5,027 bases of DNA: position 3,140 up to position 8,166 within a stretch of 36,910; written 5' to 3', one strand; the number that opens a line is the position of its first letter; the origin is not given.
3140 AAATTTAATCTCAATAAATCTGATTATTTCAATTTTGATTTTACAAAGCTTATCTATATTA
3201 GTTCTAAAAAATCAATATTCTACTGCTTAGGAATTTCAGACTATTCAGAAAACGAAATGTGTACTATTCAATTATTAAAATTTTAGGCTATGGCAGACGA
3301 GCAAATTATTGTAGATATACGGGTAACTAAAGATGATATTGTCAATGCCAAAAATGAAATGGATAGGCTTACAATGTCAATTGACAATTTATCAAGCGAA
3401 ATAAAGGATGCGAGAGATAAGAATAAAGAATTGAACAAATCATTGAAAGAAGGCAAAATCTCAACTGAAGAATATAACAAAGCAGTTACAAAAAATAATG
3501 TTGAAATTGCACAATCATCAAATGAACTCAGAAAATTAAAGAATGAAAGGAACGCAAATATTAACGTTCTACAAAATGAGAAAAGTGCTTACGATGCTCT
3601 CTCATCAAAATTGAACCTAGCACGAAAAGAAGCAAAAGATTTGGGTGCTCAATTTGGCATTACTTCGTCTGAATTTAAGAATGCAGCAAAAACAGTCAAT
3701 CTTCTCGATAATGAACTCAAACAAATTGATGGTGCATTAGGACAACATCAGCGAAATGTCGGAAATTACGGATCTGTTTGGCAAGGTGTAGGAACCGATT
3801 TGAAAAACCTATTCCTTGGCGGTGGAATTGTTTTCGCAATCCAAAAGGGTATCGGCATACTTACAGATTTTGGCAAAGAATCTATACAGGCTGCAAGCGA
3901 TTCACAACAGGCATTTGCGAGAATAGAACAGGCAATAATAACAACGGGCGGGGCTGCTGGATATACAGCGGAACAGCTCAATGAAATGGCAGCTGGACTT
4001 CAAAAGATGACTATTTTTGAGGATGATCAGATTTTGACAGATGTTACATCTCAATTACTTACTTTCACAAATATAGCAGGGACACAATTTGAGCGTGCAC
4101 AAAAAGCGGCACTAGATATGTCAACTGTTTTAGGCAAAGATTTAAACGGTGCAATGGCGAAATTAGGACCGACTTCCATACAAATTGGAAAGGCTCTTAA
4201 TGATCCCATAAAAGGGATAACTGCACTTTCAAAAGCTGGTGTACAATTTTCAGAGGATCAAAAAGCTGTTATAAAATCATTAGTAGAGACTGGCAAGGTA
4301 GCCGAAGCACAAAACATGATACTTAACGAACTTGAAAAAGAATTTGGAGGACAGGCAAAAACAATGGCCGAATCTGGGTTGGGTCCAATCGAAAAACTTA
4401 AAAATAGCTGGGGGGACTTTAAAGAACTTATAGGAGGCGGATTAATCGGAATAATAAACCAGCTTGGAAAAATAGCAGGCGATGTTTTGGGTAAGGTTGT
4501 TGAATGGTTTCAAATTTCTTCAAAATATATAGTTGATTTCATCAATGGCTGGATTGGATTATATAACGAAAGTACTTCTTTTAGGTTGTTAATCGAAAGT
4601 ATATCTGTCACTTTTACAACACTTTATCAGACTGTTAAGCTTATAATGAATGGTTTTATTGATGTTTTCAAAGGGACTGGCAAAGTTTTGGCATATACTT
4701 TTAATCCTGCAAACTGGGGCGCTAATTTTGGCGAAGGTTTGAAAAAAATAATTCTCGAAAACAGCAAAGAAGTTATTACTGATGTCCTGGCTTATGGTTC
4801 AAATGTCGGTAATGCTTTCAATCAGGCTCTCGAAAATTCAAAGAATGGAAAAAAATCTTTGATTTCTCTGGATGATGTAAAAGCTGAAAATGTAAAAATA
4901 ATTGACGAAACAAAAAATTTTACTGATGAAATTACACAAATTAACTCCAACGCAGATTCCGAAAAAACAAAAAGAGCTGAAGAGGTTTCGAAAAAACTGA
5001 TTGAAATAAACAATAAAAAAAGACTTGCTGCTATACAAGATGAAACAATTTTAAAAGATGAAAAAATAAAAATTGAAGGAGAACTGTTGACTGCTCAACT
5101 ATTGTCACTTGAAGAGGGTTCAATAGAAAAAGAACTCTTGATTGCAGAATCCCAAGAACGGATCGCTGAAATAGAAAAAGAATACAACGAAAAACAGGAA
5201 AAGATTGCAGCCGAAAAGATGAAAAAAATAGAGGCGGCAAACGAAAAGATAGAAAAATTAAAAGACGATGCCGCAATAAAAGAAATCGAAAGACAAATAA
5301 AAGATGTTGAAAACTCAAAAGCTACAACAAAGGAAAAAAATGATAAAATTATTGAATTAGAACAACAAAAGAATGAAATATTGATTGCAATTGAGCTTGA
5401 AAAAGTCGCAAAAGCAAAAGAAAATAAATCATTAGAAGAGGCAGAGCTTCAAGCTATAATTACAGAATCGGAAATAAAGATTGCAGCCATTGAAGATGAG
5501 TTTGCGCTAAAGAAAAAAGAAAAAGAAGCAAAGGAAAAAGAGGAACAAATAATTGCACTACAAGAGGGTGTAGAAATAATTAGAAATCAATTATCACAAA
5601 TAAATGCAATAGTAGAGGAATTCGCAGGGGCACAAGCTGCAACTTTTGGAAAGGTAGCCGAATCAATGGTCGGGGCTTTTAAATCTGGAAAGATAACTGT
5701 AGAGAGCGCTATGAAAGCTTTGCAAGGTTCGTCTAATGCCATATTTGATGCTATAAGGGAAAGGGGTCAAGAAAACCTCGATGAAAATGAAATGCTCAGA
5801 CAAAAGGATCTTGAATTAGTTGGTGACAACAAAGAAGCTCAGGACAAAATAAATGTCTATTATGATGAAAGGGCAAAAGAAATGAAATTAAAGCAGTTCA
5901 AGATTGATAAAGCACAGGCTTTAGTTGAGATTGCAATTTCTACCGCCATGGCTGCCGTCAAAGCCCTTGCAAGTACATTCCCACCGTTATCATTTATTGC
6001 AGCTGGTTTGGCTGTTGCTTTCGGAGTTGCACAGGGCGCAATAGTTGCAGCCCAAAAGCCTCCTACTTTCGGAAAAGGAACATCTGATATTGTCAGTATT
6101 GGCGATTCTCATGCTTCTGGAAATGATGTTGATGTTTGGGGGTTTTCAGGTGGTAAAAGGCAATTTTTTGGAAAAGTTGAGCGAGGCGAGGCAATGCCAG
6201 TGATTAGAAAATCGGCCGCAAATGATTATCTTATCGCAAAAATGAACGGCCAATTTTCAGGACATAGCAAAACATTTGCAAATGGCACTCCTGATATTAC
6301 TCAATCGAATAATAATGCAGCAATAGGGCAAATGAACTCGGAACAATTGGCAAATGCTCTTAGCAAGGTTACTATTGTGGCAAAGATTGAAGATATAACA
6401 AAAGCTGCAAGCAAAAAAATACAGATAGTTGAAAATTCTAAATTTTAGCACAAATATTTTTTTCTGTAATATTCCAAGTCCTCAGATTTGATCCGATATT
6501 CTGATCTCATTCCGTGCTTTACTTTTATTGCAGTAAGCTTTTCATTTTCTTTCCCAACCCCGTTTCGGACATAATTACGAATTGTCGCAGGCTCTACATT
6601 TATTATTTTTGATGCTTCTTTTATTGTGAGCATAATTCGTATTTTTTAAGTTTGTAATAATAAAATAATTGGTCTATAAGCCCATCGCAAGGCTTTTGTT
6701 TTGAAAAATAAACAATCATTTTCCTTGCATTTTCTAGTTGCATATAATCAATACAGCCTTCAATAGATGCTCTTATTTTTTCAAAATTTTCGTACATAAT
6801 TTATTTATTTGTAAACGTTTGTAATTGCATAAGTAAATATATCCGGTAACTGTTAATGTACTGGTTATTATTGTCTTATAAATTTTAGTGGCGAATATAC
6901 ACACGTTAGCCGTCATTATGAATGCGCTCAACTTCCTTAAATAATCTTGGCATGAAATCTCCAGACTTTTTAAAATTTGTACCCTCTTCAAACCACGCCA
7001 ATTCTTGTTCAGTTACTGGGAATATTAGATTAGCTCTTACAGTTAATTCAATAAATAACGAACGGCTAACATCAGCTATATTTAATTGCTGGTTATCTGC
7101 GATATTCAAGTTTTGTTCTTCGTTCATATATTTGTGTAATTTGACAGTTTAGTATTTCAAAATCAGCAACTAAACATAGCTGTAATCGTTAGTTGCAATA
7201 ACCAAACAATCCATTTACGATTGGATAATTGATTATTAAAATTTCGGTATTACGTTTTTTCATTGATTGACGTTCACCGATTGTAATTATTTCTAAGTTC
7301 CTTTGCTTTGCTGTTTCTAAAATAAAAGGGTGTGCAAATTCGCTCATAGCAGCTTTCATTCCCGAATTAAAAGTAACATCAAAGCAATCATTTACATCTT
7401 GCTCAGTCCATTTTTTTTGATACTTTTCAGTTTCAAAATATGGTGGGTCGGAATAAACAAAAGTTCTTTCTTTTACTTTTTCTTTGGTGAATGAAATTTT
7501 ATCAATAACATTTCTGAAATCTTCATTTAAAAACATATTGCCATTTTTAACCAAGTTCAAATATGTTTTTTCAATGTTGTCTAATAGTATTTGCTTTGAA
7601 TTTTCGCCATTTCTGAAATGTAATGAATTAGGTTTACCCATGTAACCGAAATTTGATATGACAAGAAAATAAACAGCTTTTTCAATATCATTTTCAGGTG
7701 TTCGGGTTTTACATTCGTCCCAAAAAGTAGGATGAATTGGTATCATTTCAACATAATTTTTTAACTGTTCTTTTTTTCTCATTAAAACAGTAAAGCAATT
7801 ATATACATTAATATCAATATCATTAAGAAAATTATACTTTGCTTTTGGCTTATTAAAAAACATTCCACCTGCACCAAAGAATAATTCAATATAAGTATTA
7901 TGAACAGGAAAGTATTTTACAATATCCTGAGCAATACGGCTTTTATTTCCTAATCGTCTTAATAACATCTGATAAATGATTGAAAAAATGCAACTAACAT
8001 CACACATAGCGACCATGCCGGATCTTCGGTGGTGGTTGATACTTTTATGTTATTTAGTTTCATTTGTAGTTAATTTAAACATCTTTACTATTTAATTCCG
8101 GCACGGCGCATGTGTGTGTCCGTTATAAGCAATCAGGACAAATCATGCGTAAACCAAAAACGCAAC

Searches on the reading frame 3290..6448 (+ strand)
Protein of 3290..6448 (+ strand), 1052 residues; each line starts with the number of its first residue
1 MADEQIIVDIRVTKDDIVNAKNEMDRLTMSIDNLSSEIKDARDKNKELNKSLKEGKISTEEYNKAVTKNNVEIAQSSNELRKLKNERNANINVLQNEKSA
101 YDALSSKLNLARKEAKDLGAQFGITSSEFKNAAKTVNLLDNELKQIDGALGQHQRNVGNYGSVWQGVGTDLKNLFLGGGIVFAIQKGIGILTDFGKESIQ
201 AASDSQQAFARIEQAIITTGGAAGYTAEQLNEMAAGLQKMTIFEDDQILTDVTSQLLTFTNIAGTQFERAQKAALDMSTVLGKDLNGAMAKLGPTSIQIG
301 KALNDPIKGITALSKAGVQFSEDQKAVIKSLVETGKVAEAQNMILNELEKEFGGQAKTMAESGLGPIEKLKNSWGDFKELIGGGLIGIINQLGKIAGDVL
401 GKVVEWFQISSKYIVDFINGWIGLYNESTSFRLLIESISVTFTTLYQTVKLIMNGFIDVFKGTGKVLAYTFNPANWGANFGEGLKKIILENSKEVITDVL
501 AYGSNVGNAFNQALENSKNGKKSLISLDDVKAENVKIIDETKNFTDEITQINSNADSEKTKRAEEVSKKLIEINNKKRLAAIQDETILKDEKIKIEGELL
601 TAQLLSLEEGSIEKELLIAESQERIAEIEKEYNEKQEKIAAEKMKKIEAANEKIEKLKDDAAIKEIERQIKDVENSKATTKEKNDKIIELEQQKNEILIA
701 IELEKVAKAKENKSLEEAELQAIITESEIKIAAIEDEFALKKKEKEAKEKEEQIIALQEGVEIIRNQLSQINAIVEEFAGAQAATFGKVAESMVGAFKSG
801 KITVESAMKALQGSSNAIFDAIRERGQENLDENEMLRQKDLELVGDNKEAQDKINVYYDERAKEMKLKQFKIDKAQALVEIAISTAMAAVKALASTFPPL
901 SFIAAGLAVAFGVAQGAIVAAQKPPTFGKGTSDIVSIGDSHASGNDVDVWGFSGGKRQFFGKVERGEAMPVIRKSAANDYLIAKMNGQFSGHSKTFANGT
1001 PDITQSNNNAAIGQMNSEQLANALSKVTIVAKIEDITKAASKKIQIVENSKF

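Call 8: search_protein_families(library=phrogs, proteins=[window:3290-6448:+], max_evalue=0.001)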
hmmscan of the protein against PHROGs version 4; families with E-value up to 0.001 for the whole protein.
window:3290-6448:+ (1052 aa): 13 families
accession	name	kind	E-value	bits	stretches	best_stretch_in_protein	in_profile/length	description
phrog_27166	-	tail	2.8e-55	188.9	1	173-387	46-251/751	tail length tape measure protein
phrog_26084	-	tail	1.3e-19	70.8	1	29-370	91-431/1263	tail length tape measure protein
phrog_18891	-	tail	4e-12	45.8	1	775-933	897-1062/1191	tail length tape measure protein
phrog_24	-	tail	4.6e-12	45.9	1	201-371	331-492/1151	tail length tape measure protein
phrog_5218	-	unknown function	5.8e-10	38.9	1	14-240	28-261/1599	-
phrog_28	-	tail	1e-08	35.2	1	20-408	122-596/1228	tail length tape measure protein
phrog_20660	-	tail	1.7e-08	34.3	1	850-980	893-1027/1106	tail length tape measure protein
phrog_4704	-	tail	5.9e-07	29.5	1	19-172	56-180/625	tail length tape measure protein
phrog_1538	-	tail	1.3e-05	25.2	1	130-921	24-691/811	tail length tape measure protein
phrog_10613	-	tail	3e-05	25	1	19-159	49-199/237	tail length tape measure protein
phrog_37298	-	unknown function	3.7e-05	22.9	1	4-175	9-172/1088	-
phrog_1533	-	tail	0.00024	19.7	1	13-237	70-284/1688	tail length tape measure protein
phrog_95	-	integration and excision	0.00072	19.2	1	19-106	443-519/651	integrase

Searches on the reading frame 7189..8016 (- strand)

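Call 8: search_protein_families(library=phrogs, proteins=[window:7189-8016:-], max_evalue=0.001)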
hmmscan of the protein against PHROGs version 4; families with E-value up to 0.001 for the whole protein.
window:7189-8016:- (275 aa): 4 families
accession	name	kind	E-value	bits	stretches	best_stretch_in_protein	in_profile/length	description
phrog_56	-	other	3.6e-36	126.7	1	18-268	64-327/647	DNA methyltransferase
phrog_23217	-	unknown function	3.7e-11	44.2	1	18-118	6-107/109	-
phrog_13242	-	unknown function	5e-07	30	1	24-194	34-198/450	-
phrog_1996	-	other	1.3e-06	29.4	1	162-266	39-143/150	DNA methyltransferase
